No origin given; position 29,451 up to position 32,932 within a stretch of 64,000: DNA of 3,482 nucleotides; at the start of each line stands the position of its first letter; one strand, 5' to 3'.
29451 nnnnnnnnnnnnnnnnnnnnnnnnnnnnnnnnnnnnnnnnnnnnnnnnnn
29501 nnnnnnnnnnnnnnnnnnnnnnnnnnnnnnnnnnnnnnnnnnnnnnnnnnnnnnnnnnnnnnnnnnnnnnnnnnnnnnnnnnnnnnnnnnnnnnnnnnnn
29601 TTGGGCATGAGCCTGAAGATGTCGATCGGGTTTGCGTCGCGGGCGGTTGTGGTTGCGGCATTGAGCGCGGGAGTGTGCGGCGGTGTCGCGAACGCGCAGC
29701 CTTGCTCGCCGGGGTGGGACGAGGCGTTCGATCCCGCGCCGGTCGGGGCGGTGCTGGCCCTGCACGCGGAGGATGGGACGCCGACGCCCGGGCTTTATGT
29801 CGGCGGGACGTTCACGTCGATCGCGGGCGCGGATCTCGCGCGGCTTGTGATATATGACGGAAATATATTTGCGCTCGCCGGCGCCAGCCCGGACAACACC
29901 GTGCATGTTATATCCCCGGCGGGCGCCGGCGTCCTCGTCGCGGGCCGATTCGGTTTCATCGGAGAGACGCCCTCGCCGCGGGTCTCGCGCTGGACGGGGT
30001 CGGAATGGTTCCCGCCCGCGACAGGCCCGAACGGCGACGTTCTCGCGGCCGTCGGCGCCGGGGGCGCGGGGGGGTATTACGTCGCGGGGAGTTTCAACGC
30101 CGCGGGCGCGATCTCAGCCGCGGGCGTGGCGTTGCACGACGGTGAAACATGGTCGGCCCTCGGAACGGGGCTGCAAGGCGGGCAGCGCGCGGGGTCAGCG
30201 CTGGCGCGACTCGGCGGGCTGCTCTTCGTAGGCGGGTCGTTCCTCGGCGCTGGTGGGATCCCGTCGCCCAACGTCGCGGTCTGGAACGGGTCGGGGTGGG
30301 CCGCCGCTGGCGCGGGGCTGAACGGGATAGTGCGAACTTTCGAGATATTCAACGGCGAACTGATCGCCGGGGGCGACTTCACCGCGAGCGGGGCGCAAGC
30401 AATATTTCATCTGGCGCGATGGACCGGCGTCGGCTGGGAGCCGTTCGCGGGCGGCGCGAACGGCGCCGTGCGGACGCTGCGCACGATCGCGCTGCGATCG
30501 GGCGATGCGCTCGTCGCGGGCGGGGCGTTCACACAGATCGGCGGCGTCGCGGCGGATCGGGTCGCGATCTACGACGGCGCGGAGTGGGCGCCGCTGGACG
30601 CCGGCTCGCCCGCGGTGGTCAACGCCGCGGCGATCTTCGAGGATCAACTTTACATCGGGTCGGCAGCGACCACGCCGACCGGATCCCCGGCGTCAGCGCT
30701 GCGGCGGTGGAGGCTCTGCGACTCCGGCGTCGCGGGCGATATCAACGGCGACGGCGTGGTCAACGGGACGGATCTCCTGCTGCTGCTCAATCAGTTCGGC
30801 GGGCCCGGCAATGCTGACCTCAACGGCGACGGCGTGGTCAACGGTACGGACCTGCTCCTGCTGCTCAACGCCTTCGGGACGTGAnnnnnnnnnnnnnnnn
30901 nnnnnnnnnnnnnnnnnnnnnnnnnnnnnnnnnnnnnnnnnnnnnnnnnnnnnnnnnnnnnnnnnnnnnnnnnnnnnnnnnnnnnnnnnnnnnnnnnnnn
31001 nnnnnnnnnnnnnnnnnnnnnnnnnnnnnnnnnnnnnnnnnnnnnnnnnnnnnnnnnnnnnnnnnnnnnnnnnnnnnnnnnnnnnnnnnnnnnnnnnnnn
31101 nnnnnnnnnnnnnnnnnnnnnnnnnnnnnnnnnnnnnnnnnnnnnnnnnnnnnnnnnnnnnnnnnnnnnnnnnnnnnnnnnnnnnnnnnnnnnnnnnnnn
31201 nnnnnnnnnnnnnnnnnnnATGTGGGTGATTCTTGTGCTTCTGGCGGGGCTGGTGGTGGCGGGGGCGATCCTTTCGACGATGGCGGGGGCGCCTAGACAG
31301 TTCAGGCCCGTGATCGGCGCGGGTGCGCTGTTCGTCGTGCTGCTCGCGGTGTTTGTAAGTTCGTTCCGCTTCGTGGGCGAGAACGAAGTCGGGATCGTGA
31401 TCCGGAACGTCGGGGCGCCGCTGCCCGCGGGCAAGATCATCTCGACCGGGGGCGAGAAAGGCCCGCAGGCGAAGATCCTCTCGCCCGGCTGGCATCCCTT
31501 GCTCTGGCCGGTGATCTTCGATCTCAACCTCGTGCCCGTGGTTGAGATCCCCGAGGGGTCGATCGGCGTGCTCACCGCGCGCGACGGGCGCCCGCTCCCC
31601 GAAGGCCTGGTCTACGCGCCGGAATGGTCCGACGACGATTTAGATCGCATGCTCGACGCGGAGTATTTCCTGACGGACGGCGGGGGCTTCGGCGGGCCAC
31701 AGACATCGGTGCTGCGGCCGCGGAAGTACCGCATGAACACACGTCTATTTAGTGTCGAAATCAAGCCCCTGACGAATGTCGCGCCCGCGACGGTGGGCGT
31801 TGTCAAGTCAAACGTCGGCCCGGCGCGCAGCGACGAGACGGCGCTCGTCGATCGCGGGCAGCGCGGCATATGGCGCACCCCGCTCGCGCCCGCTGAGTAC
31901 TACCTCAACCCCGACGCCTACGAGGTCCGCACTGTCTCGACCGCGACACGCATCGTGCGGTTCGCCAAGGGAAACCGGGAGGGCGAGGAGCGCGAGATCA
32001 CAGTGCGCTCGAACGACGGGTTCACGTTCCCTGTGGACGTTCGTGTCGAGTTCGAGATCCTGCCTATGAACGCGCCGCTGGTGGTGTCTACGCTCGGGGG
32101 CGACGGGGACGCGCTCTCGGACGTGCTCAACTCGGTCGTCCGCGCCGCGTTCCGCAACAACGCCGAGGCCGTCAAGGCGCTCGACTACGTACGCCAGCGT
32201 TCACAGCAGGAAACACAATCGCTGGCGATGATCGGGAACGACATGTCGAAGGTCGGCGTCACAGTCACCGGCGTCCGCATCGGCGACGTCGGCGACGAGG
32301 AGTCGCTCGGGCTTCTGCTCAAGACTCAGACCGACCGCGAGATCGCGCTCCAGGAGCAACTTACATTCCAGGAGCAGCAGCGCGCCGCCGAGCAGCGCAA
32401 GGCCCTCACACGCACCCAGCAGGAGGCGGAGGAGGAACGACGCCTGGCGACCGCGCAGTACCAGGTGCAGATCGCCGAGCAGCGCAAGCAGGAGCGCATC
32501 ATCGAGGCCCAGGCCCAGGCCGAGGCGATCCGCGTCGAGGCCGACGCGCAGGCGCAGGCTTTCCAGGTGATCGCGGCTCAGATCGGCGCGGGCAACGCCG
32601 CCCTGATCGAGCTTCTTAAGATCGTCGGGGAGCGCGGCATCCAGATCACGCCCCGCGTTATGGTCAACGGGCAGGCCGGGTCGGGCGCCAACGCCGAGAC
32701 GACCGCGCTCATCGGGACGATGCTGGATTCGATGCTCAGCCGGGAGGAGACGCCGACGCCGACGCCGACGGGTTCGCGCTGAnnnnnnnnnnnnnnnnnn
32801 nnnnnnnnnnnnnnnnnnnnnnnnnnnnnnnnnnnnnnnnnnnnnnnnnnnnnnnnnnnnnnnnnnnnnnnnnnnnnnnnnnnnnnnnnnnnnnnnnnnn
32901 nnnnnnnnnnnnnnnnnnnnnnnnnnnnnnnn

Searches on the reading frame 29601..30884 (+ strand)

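Call 38: search_protein_families(library=pfam, proteins=[window:29601-30884:+], max_evalue=0.01)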
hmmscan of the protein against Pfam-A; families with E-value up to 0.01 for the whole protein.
window:29601-30884:+ (427 aa): 2 families
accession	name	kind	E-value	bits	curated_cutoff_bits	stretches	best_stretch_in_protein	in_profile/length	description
PF12768.13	Rax2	-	4e-11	43.2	28.8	1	208-333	38-163/254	Rax2 C-terminal beta propeller domain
PF00404.24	Dockerin_1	-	6.3e-11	42.7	22.9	1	378-424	1-55/57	Dockerin type I domain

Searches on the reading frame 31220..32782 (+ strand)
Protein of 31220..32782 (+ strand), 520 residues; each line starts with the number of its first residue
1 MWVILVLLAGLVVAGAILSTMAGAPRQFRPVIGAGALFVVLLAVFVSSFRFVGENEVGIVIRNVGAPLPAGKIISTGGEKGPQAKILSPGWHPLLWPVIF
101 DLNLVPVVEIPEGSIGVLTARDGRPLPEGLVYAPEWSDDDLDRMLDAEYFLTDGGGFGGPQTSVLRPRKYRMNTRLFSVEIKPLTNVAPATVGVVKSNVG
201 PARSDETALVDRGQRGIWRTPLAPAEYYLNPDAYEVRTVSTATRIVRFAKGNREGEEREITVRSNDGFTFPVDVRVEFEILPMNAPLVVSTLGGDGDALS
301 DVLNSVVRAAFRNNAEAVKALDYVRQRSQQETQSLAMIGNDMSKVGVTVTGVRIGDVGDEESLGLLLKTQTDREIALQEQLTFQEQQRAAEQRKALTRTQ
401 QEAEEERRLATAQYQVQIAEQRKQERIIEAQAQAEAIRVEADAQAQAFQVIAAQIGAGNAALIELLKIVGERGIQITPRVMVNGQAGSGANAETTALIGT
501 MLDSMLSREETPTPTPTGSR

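Call 58: search_protein_families(library=pfam, proteins=[window:31220-32782:+], max_evalue=0.0001)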
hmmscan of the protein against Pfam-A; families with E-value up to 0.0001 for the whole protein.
window:31220-32782:+ (520 aa): 1 family
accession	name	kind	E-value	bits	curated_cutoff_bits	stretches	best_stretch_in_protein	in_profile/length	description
PF01145.31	Band_7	-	5.7e-13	49.7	23.6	1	236-392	35-174/176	SPFH domain / Band 7 family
